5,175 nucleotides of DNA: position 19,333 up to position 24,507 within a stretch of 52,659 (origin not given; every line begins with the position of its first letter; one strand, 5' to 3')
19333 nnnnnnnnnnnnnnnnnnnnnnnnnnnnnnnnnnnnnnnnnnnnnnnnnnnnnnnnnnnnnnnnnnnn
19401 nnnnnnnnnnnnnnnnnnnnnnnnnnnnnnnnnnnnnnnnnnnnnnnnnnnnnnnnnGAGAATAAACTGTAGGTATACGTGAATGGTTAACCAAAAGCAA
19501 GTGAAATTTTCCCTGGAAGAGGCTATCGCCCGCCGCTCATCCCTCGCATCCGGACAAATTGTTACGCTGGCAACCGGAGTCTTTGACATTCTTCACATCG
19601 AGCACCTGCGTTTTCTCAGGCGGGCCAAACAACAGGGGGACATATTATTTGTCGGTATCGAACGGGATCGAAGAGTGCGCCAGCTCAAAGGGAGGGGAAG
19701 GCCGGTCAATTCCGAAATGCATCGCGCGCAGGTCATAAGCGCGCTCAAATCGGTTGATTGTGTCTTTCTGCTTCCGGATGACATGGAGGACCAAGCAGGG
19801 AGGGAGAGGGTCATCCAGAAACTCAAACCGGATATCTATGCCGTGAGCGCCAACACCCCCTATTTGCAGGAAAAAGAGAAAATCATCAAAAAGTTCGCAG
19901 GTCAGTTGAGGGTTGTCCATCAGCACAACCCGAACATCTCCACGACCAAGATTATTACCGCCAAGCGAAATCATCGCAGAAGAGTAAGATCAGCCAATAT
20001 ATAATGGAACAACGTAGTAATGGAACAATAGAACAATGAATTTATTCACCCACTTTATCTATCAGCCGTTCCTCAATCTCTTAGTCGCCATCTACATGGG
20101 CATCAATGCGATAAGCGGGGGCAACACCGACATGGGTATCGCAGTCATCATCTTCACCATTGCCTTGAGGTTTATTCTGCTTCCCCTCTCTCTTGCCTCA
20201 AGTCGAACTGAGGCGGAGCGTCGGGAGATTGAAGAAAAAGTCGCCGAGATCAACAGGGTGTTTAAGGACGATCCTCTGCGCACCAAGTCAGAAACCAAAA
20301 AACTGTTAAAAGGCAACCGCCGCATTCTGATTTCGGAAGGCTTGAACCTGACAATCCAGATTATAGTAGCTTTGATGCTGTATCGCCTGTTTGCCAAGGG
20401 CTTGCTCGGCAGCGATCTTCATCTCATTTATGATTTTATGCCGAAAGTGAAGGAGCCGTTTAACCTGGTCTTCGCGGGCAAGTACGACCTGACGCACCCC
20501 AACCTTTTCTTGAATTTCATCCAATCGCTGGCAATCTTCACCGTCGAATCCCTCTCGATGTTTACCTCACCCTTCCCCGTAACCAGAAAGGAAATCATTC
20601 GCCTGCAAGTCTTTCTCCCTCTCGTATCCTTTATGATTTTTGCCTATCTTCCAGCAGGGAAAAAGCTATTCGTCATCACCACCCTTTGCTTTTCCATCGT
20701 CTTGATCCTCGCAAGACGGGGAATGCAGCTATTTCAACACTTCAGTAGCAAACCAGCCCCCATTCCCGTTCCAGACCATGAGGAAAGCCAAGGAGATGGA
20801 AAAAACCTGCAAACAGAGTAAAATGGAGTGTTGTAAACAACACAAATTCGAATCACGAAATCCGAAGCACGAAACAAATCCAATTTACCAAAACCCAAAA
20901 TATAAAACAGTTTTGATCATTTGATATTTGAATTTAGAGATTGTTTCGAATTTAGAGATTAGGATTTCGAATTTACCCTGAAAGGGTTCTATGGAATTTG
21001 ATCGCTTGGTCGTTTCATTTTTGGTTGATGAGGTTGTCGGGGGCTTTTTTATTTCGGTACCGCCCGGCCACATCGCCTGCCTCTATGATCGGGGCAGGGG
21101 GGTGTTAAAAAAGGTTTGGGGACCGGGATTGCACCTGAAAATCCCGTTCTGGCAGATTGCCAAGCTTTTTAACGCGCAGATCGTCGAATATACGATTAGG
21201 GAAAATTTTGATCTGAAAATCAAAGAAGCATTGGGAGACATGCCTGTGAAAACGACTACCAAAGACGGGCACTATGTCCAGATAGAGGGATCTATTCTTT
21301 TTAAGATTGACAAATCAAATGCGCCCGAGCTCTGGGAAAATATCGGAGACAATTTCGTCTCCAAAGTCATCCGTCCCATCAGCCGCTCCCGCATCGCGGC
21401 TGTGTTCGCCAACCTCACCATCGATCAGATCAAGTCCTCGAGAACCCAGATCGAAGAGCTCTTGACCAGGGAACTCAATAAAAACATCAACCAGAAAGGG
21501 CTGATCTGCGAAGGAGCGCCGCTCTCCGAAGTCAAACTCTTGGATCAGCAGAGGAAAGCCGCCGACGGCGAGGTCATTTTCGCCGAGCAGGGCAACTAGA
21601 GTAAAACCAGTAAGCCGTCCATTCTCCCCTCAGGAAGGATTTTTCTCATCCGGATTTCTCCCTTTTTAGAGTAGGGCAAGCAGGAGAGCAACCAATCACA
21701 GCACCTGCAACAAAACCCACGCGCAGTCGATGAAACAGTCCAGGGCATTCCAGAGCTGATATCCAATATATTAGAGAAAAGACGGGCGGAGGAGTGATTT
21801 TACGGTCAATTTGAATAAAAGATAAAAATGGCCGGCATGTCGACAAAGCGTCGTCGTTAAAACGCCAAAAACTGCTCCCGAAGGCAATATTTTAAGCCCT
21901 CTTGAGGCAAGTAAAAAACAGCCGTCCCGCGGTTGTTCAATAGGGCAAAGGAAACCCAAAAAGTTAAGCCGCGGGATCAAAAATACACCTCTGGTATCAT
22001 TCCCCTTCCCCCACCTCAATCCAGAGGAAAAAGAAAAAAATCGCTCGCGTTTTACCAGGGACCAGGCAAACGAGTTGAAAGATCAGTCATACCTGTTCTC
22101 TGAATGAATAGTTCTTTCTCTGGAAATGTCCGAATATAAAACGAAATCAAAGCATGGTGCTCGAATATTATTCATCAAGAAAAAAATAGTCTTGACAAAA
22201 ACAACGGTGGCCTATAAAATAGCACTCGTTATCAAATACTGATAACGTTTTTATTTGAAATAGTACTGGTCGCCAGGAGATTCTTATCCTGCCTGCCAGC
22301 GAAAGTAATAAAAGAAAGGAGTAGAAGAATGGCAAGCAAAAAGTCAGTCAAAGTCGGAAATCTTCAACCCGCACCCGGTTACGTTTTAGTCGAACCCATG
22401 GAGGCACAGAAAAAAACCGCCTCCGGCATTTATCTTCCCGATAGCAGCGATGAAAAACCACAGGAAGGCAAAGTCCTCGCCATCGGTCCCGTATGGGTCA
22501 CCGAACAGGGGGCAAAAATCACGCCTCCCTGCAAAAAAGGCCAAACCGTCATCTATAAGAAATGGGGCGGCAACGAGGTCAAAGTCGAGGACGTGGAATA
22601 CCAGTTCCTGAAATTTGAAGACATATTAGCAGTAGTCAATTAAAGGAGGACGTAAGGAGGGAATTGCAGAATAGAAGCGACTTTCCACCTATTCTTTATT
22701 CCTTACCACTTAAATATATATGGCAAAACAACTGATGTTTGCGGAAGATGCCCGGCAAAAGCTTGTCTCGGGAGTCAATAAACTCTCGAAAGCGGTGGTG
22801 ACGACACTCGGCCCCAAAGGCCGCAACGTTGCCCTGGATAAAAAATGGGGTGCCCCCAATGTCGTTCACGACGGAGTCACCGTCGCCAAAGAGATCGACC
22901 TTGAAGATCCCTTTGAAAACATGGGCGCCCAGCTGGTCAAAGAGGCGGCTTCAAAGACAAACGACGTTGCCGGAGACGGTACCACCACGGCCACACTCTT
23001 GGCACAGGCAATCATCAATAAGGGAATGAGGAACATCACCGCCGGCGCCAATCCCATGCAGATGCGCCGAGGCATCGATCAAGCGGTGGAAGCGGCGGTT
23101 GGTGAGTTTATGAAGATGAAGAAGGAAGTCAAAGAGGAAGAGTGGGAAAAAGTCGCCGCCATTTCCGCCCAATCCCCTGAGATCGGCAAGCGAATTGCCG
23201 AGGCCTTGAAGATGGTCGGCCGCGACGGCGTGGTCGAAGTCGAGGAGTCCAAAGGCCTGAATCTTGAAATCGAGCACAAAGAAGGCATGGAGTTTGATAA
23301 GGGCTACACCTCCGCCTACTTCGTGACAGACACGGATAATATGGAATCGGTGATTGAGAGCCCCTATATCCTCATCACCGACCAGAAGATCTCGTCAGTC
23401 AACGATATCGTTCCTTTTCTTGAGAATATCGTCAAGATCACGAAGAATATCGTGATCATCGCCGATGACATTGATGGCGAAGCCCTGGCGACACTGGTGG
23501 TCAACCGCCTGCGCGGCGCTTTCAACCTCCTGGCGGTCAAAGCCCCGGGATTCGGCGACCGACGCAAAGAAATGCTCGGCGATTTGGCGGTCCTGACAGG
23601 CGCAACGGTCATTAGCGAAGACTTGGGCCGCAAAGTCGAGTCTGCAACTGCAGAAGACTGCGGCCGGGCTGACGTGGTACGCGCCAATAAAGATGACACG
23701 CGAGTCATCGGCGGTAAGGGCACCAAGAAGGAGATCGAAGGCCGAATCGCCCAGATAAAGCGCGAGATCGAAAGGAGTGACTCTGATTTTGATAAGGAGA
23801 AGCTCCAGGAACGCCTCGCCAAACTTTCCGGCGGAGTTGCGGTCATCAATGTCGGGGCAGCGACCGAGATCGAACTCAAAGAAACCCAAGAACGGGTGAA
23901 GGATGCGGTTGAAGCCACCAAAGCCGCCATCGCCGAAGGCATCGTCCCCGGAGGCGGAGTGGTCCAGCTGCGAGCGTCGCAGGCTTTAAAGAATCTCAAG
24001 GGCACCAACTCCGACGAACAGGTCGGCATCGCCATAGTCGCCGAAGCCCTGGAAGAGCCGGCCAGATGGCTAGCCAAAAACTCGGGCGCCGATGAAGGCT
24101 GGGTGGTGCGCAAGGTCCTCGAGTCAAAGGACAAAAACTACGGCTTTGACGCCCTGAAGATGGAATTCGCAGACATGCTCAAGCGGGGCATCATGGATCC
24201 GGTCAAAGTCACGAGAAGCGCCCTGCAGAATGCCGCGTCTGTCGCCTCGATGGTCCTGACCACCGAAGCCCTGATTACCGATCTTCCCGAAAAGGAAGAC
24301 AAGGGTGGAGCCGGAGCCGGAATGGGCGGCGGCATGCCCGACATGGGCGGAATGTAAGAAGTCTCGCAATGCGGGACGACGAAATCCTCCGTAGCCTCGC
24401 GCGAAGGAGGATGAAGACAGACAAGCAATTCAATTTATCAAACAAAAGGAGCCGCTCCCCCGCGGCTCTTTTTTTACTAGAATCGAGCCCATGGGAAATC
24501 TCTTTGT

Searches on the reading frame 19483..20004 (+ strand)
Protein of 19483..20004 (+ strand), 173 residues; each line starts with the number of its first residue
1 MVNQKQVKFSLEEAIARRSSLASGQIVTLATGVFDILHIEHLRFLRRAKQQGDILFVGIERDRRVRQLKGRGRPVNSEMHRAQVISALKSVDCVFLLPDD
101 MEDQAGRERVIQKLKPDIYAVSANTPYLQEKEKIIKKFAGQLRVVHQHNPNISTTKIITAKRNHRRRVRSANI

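Call 67: search_protein_families(library=pfam, proteins=[window:19483-20004:+], max_evalue=0.001)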
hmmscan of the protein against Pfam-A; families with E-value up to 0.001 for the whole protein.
window:19483-20004:+ (173 aa): 1 family
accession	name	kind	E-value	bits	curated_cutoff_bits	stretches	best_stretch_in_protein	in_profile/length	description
PF01467.32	CTP_transf_like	-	2.7e-16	60.4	21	1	29-159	1-132/133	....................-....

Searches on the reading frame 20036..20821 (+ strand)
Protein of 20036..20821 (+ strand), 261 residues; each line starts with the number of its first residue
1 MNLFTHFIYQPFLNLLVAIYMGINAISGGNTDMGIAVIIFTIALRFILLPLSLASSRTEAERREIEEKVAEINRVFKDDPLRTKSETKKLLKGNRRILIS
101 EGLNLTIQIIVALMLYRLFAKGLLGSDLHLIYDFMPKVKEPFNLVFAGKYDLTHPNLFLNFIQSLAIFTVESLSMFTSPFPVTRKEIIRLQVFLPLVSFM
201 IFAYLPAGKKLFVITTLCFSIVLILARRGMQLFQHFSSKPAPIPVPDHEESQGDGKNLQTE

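Call 67: search_protein_families(library=pfam, proteins=[window:20036-20821:+], max_evalue=0.001)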
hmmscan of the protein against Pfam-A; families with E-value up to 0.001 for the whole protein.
window:20036-20821:+ (261 aa): 1 family
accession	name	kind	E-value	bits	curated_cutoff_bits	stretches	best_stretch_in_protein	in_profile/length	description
PF02096.25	60KD_IMP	-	6.1e-18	65.8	35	1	33-222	1-156/163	60Kd inner membrane protein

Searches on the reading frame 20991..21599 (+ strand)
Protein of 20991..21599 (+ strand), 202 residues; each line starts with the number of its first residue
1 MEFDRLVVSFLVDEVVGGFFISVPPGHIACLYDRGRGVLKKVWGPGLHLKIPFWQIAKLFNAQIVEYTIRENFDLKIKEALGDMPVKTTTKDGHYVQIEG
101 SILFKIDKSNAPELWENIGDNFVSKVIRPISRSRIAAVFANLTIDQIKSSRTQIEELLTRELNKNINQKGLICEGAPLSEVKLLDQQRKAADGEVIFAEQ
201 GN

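Call 67: search_protein_families(library=pfam, proteins=[window:20991-21599:+], max_evalue=0.001)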
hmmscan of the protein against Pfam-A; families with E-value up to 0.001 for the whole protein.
window:20991-21599:+ (202 aa): 1 family
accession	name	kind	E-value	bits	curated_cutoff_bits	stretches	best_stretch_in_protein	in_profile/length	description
PF01145.31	Band_7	-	2.5e-23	83.5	23.6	1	22-186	2-150/176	SPFH domain / Band 7 family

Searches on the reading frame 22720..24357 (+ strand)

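Call 67: search_protein_families(library=pfam, proteins=[window:22720-24357:+], max_evalue=0.001)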
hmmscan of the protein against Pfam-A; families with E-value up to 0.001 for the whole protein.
window:22720-24357:+ (545 aa): 1 family
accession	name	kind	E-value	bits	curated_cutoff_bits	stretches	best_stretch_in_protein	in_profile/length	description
PF00118.29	Cpn60_TCP1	-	2.8e-78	264.2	34.3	1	22-520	1-487/490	TCP-1/cpn60 chaperonin family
